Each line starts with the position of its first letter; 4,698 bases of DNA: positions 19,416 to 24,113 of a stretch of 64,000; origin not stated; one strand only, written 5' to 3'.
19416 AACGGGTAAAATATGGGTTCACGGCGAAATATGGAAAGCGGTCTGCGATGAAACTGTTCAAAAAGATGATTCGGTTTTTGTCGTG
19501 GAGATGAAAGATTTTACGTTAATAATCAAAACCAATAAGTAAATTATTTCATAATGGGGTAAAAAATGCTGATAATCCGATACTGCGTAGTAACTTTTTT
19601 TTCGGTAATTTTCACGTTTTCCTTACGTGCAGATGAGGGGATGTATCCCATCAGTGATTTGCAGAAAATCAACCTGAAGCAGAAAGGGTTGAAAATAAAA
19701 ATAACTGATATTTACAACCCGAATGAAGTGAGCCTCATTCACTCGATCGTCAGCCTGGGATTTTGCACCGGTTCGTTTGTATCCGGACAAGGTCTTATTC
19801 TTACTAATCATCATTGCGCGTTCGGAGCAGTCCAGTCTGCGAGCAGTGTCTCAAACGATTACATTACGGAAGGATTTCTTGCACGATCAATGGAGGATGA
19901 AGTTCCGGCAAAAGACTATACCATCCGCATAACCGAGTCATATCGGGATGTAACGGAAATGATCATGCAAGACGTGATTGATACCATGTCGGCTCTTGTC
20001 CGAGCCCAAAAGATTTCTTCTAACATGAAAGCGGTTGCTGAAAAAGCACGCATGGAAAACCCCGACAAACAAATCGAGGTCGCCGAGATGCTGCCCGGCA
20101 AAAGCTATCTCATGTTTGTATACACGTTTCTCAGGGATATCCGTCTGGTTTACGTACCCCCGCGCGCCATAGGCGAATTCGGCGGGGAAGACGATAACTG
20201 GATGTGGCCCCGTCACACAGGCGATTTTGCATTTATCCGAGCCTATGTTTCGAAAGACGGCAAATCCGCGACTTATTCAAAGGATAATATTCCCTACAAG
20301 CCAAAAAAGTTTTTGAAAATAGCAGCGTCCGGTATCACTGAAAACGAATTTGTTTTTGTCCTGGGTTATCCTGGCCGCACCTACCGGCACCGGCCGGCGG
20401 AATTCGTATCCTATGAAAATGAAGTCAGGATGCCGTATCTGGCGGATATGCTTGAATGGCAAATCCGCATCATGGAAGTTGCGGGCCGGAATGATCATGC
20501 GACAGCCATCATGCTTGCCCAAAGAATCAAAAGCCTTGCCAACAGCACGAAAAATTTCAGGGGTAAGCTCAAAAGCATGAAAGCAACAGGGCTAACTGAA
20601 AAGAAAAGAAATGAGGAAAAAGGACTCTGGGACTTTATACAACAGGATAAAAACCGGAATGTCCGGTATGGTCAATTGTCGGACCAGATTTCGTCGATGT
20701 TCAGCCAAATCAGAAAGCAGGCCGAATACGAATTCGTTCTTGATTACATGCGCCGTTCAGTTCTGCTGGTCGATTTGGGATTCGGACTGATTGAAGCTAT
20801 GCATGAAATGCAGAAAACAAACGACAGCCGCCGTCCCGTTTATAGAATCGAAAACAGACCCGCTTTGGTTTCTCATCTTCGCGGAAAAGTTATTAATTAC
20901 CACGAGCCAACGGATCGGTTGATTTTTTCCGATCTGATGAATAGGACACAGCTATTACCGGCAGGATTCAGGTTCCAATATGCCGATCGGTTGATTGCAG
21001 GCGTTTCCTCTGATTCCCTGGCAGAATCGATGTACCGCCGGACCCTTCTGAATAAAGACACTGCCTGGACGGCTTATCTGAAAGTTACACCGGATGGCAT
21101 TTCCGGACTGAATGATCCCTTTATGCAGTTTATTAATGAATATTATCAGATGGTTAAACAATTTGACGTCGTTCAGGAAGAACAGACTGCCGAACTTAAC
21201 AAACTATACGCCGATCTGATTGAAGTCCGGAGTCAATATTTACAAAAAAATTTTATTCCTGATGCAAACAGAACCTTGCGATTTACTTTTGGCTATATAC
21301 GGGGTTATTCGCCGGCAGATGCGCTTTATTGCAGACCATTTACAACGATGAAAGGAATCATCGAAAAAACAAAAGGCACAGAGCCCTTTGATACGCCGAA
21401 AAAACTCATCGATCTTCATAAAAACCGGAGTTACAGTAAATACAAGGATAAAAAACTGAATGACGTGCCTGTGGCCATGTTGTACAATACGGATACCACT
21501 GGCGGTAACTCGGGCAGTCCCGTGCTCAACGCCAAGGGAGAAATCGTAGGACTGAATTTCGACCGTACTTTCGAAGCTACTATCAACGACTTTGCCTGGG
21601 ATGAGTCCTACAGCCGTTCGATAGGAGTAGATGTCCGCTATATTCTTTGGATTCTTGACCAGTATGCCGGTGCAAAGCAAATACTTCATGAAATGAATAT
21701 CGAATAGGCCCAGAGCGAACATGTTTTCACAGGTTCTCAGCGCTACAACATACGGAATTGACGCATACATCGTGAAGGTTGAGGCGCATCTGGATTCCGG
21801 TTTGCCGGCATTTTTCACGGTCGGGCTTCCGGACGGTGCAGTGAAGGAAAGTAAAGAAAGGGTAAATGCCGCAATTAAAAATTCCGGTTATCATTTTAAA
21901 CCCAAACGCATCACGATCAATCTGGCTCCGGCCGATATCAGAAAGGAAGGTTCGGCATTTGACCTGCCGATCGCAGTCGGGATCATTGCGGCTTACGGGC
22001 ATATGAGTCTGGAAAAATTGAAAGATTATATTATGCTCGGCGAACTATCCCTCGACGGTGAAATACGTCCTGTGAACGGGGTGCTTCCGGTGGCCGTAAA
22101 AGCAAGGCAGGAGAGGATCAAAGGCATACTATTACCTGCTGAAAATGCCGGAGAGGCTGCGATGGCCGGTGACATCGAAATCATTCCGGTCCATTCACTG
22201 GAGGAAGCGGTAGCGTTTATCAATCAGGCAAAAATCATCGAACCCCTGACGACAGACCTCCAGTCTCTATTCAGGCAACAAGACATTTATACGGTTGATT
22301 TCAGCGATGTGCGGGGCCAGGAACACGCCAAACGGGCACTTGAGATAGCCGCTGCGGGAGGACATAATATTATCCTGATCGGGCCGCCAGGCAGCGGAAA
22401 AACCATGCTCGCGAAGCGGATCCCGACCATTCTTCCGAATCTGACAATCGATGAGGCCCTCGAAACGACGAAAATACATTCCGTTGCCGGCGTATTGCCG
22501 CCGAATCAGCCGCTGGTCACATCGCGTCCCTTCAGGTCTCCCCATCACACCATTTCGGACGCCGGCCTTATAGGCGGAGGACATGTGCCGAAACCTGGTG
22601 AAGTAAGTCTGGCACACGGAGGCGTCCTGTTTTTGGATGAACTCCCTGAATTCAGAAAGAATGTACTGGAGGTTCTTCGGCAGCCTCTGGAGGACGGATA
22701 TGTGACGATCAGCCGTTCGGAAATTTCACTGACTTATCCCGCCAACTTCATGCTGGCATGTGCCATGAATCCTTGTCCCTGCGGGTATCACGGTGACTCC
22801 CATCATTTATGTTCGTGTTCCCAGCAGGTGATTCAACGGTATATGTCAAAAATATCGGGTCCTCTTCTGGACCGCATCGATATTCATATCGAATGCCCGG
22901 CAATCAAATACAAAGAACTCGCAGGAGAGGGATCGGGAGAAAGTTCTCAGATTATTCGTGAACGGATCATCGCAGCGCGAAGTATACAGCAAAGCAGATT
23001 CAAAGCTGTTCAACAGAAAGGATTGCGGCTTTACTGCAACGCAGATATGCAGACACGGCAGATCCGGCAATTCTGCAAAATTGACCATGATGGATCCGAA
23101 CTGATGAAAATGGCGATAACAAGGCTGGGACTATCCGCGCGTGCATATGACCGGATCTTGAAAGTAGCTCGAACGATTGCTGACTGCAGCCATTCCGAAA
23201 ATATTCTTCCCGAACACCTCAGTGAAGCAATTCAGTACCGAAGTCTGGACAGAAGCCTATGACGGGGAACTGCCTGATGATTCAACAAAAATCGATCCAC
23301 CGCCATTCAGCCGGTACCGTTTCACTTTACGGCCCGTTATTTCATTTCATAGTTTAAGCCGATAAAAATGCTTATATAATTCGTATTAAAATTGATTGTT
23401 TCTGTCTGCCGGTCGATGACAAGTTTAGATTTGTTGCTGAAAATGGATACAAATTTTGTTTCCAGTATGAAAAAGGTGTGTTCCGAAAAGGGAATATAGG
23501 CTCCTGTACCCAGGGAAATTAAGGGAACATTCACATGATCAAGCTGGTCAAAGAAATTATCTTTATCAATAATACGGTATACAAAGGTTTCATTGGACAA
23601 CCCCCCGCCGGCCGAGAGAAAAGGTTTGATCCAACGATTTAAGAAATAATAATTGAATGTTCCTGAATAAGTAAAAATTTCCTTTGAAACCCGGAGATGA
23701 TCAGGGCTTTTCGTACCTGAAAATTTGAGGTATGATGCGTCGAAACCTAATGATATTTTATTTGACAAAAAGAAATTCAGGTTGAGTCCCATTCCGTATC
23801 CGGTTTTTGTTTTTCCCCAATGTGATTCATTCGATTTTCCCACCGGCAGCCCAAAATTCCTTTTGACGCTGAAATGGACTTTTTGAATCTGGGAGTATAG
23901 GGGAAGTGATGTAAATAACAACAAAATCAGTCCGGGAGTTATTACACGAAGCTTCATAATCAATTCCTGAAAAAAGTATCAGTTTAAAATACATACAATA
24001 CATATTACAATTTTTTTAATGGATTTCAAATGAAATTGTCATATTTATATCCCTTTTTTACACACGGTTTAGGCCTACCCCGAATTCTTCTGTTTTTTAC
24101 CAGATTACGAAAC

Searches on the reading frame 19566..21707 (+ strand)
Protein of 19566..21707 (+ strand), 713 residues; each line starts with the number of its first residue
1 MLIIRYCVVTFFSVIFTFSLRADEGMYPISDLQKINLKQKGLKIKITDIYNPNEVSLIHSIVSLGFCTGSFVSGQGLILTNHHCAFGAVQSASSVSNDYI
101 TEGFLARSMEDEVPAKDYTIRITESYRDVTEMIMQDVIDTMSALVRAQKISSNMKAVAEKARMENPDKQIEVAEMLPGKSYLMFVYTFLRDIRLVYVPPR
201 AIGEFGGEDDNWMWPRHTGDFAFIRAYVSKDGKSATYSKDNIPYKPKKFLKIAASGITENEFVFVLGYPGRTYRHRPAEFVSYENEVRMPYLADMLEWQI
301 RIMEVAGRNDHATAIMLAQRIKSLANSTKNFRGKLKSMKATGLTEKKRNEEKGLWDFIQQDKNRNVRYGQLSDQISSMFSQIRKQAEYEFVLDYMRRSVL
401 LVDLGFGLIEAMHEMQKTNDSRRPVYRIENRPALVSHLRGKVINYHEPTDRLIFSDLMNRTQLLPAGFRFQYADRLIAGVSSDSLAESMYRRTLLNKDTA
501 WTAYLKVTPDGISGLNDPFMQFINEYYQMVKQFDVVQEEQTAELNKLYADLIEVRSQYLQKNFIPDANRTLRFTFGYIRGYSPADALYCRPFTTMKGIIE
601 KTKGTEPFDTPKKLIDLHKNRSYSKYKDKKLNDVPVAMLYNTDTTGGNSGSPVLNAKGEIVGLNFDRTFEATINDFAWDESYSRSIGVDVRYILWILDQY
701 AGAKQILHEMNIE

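Call 55: search_protein_families(library=pfam, proteins=[window:19566-21707:+], max_evalue=0.0001)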
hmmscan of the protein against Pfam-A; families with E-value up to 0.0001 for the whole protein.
window:19566-21707:+ (713 aa): 4 families
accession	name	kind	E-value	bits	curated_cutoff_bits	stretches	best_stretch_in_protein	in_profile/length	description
PF10459.15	Peptidase_S46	-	1.5e-193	645.7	22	1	22-712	1-698/698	Peptidase S46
PF13365.12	Trypsin_2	-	6.4e-11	43.6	27.6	0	629-663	110-144/144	Trypsin-like peptidase domain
PF00089.32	Trypsin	-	2.8e-06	27.8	20.6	0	65-91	25-48/220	Trypsin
PF01732.22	Mycop_pep_DUF31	-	6.6e-05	23.2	27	0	599-665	279-345/346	Mycoplasma peptidase (DUF31)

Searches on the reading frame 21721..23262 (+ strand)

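Call 55: search_protein_families(library=pfam, proteins=[window:21721-23262:+], max_evalue=0.0001)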
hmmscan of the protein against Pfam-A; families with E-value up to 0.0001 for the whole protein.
window:21721-23262:+ (513 aa): 8 families
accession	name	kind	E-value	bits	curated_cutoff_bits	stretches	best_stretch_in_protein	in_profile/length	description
PF01078.27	Mg_chelatase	-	1.3e-97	325.6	20.3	1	193-399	1-206/207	Magnesium chelatase, subunit ChlI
PF13541.12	ChlI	-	9.5e-49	164.8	27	1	20-142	1-121/121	Subunit ChlI of Mg-chelatase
PF13335.12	Mg_chelatase_C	-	1.7e-32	112.3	26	1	406-507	1-94/94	Magnesium chelatase, subunit ChlI C-terminal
PF07728.20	AAA_5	-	2e-09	38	22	1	216-353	1-125/139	AAA domain (dynein-related subfamily)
PF00493.29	MCM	-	8.9e-08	32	23.3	0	291-359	113-181/224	MCM P-loop domain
PF05362.19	Lon_C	-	5.7e-07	29.7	21.1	1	42-162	67-197/205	Lon protease (S16) C-terminal proteolytic domain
PF00158.32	Sigma54_activat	-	3.9e-05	23.8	20.2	0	203-327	11-121/168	Sigma-54 interaction domain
PF05496.18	RuvB_N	-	7.6e-05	23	27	0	195-235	7-54/159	Holliday junction DNA helicase RuvB P-loop domain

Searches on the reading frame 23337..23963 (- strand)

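Call 55: search_protein_families(library=pfam, proteins=[window:23337-23963:-], max_evalue=0.0001)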
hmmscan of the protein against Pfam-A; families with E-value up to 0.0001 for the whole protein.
window:23337-23963:- (208 aa): 1 family
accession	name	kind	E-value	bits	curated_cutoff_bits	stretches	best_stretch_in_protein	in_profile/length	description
PF13505.12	OMP_b-brl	-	1.6e-07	32.1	28.7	1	12-191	3-163/175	Outer membrane protein beta-barrel domain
